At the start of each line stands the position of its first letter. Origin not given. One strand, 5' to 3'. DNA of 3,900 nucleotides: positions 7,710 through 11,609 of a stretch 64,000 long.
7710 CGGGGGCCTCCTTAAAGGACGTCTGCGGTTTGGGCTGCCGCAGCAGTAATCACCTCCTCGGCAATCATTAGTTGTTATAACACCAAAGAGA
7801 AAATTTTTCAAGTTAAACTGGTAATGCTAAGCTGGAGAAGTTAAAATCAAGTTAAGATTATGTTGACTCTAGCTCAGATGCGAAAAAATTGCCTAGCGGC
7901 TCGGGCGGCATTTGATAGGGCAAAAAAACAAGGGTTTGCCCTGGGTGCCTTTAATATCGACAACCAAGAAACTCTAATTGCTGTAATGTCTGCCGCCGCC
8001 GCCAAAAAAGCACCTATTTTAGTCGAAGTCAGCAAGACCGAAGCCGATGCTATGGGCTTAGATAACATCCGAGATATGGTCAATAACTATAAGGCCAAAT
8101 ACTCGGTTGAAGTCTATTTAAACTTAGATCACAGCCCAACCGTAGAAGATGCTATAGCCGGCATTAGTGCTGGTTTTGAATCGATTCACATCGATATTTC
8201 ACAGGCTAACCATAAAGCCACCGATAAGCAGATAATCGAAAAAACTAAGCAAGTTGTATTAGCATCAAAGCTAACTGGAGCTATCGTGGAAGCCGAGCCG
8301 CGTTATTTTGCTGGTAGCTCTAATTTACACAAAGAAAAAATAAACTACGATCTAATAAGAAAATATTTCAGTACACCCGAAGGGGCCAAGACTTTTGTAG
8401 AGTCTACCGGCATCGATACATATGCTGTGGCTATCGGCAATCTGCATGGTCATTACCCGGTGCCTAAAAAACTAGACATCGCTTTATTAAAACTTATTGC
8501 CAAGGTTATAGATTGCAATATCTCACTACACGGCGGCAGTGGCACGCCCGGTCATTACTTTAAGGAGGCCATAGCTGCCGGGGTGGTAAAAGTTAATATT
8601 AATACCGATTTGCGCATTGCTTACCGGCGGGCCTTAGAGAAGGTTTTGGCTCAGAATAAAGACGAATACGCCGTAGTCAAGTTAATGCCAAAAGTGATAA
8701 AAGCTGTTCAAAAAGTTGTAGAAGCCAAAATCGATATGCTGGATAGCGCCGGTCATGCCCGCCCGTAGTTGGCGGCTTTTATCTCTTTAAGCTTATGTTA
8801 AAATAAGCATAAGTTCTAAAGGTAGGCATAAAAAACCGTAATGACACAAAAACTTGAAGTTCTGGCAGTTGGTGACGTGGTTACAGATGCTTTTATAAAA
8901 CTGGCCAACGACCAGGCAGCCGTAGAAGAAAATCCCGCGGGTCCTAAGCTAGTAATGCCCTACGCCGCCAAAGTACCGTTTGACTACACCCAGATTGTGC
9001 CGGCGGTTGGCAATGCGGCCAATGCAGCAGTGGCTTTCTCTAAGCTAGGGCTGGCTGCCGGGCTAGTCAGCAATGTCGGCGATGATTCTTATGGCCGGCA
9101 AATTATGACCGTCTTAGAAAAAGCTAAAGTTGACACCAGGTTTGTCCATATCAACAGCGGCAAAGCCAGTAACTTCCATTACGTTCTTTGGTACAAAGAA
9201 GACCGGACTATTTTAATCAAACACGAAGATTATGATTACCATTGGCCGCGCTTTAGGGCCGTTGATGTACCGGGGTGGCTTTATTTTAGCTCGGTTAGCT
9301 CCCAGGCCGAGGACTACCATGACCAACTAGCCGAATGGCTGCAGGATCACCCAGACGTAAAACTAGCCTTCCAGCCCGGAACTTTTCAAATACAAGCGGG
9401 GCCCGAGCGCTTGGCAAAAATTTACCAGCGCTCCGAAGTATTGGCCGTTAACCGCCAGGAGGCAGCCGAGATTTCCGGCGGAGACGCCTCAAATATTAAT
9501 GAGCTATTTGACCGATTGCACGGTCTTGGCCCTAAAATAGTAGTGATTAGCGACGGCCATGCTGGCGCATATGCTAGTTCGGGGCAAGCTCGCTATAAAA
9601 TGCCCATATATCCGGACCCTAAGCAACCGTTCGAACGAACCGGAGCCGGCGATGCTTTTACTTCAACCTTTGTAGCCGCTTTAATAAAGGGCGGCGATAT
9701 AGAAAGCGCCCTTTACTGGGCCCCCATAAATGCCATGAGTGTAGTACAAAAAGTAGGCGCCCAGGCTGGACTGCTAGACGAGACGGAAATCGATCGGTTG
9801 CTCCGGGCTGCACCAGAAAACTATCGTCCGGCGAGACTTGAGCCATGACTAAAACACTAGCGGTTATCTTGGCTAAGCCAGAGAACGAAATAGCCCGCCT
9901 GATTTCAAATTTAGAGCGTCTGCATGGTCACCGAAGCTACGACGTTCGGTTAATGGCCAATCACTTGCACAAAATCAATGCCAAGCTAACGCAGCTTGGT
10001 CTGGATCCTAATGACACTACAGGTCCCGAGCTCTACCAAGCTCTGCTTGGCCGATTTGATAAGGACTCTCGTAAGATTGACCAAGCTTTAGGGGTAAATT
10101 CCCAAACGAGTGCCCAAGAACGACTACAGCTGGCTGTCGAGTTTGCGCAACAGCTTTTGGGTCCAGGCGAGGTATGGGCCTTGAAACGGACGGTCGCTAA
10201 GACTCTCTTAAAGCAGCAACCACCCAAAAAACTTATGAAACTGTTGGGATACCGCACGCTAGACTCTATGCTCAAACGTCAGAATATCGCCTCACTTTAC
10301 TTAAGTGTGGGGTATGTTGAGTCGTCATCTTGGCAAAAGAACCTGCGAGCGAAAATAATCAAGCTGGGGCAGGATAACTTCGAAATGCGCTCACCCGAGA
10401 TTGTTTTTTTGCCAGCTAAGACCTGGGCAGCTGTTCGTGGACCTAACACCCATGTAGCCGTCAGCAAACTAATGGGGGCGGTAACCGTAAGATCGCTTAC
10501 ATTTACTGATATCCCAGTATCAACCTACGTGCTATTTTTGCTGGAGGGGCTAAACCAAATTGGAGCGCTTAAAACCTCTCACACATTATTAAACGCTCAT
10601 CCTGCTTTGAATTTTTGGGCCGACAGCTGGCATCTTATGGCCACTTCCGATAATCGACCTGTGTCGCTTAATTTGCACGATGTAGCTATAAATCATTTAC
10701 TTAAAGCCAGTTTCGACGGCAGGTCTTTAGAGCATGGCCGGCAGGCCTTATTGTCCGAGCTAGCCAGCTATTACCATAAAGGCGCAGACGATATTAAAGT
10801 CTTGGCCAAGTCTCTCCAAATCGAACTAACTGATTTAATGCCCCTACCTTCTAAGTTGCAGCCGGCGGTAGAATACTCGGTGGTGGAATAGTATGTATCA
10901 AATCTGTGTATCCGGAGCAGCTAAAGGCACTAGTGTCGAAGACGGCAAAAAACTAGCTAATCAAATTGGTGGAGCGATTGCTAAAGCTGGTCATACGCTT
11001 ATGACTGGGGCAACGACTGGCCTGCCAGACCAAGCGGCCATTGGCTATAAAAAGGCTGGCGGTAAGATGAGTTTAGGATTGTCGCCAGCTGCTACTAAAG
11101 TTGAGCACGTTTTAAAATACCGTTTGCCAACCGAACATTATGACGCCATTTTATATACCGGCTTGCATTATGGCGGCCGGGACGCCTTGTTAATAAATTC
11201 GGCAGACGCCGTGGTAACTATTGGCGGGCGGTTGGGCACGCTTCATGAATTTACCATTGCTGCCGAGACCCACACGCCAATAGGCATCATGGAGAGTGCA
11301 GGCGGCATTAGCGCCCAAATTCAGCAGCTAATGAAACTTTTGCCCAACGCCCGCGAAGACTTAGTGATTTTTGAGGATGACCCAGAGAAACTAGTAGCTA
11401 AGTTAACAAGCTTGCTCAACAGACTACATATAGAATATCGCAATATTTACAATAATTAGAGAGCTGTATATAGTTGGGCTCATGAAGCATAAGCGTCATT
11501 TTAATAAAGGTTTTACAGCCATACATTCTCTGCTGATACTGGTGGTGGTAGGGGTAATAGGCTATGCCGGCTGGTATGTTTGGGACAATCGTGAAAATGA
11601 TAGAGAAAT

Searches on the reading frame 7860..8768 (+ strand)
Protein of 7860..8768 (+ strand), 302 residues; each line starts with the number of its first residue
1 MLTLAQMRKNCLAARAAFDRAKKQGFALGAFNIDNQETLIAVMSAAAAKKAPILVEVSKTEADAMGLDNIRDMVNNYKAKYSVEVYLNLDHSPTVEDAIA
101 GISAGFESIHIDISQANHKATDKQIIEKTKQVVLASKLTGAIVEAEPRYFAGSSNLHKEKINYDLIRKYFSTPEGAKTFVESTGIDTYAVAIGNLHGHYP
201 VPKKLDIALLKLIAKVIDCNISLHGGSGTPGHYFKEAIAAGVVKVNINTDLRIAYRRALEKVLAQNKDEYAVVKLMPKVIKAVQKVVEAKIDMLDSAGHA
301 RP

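Call 10: search_protein_families(library=ncbifam, proteins=[window:7860-8768:+], max_evalue=0.00001)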
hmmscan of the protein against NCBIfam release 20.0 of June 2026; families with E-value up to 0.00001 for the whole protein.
window:7860-8768:+ (302 aa): 20 families
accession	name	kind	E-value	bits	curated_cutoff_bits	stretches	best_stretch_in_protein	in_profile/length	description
TIGR01859.1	fruc_bis_ald_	equivalog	1.9e-60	205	343.05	1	17-300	7-282/282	class II fructose-1,6-bisphosphate aldolase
TIGR00167.1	cbbA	subfamily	2e-59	201.3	215.6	1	15-299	7-289/290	ketose-bisphosphate aldolase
NF006626.0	PRK09195.1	subfamily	1.6e-54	185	384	1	13-299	5-283/284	tagatose-bisphosphate aldolase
NF009497.0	PRK12857.1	equivalog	6.6e-54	183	423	1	17-300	9-284/284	class II fructose-1,6-bisphosphate aldolase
NF006042.0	PRK08185.1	subfamily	1.2e-53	182.3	405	1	19-300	10-284/287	hypothetical protein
NF009374.0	PRK12737.1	subfamily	2.6e-53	180.9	383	1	13-298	5-282/284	tagatose-bisphosphate aldolase subunit GatY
NF005943.0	PRK07998.1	equivalog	6.9e-51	173.4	364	1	15-297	7-278/283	class II aldolase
TIGR01858.1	tag_bisphos_ald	equivalog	1.3e-48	165.5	443.55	1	14-299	4-281/282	tagatose bisphosphate family class II aldolase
NF005284.0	PRK06801.1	equivalog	4.5e-46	157.5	406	1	17-299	9-285/286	ketose 1,6-bisphosphate aldolase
NF009375.0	PRK12738.1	equivalog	2.5e-40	138.5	542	1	18-298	10-282/286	tagatose-bisphosphate aldolase subunit KbaY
NF006376.0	PRK08610.1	equivalog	1.8e-39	136.2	527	1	18-299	10-284/286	class II fructose-bisphosphate aldolase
NF005590.0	PRK07315.1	equivalog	5.3e-38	131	443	1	17-300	9-293/293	class II fructose-bisphosphate aldolase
NF005288.0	PRK06806.1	equivalog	1.7e-37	129.2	396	1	18-297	10-278/281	class II fructose-bisphosphate aldolase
NF005823.0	PRK07709.1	equivalog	1.5e-36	126.6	545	1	17-300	9-285/285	class II fructose-bisphosphate aldolase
NF004493.0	PRK05835.1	equivalog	2.4e-35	122.2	558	2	19-230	10-216/307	class II fructose-bisphosphate aldolase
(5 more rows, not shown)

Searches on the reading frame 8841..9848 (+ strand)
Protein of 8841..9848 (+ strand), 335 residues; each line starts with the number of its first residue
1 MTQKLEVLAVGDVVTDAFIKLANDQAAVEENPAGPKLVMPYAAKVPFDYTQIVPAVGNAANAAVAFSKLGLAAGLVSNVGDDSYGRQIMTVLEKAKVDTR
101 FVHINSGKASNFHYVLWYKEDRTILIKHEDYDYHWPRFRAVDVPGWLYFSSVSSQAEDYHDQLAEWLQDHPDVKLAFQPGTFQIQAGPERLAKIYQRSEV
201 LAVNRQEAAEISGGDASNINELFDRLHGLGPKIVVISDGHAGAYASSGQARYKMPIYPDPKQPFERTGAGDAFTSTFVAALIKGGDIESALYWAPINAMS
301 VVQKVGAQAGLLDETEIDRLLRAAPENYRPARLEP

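Call 10: search_protein_families(library=ncbifam, proteins=[window:8841-9848:+], max_evalue=0.00001)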
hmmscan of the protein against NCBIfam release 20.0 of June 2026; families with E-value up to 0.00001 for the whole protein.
window:8841-9848:+ (335 aa): 19 families
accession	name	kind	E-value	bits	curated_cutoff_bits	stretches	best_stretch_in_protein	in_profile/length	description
TIGR02152.1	D_ribokin_bact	equivalog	1.7e-24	86.7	299.65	2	192-318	170-297/298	ribokinase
TIGR04382.1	myo_inos_iolC_N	equivalog_domain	2.6e-23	82.8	300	2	191-319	182-307/309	5-dehydro-2-deoxygluconokinase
NF053626.1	RibKinHalex1628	equivalog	9.7e-19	67.9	330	1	57-310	39-281/293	ATP-dependent ribose-1-phosphate kinase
TIGR02198.1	rfaE_dom_I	equivalog_domain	6.1e-18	65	345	2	193-309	186-304/315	D-glycero-beta-D-manno-heptose-7-phosphate kinase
NF041332.1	KDG_KDGal_kin_Halo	equivalog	1.1e-17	64.5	440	1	188-321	180-310/320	bifunctional 2-dehydro-3-deoxygluconokinase/2-dehydro-3-deoxygalactonokinase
NF040938.1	KDG_KDGal_kin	equivalog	3.7e-17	62.4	400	1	190-322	175-304/305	bifunctional 2-dehydro-3-deoxygluconokinase/2-dehydro-3-deoxygalactonokinase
NF007321.0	PRK09813.1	equivalog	4e-17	62.6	247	2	56-112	24-80/261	fructoselysine 6-kinase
NF008353.0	PRK11142.1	equivalog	2e-16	60.4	341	1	199-322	180-304/307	ribokinase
NF006957.1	PRK09434.1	equivalog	3.4e-14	53.1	450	1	55-106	26-77/302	fructokinase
NF049991.1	TagKinase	equivalog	3.1e-12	45.9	420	1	188-325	185-319/321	tagatose kinase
NF008454.0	PRK11316.1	equivalog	3.9e-12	45.5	521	0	248-322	243-313/475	bifunctional D-glycero-beta-D-manno-heptose-7-phosphate kinase/D-glycero-beta-D-manno-heptose 1-phosphate adenylyltransferase HldE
TIGR03168.1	1-PFK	subfamily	9.9e-12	44.4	216.4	1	204-313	183-293/305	hexose kinase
TIGR03828.1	pfkB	equivalog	2.6e-11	43.1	292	1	204-312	183-292/305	1-phosphofructokinase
NF041134.1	R1P_kin_Thcocales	equivalog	6e-11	42.3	500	0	264-319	225-280/291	ADP-dependent ribose-1-phosphate kinase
NF041164.1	NucKinThplmales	equivalog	6e-10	38.8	450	1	57-305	39-275/295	nucleoside kinase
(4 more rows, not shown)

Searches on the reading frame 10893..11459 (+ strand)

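Call 10: search_protein_families(library=ncbifam, proteins=[window:10893-11459:+], max_evalue=0.00001)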
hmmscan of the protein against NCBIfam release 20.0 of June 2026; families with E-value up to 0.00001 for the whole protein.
window:10893-11459:+ (188 aa): 2 families
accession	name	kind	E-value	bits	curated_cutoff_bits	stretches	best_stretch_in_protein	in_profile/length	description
TIGR00725.1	TIGR00725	hypoth_equivalog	2.6e-18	66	106.9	1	1-170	1-157/159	TIGR00725 family protein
TIGR00730.1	TIGR00730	subfamily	2.7e-10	40.3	96.35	1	3-135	2-127/178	TIGR00730 family Rossman fold protein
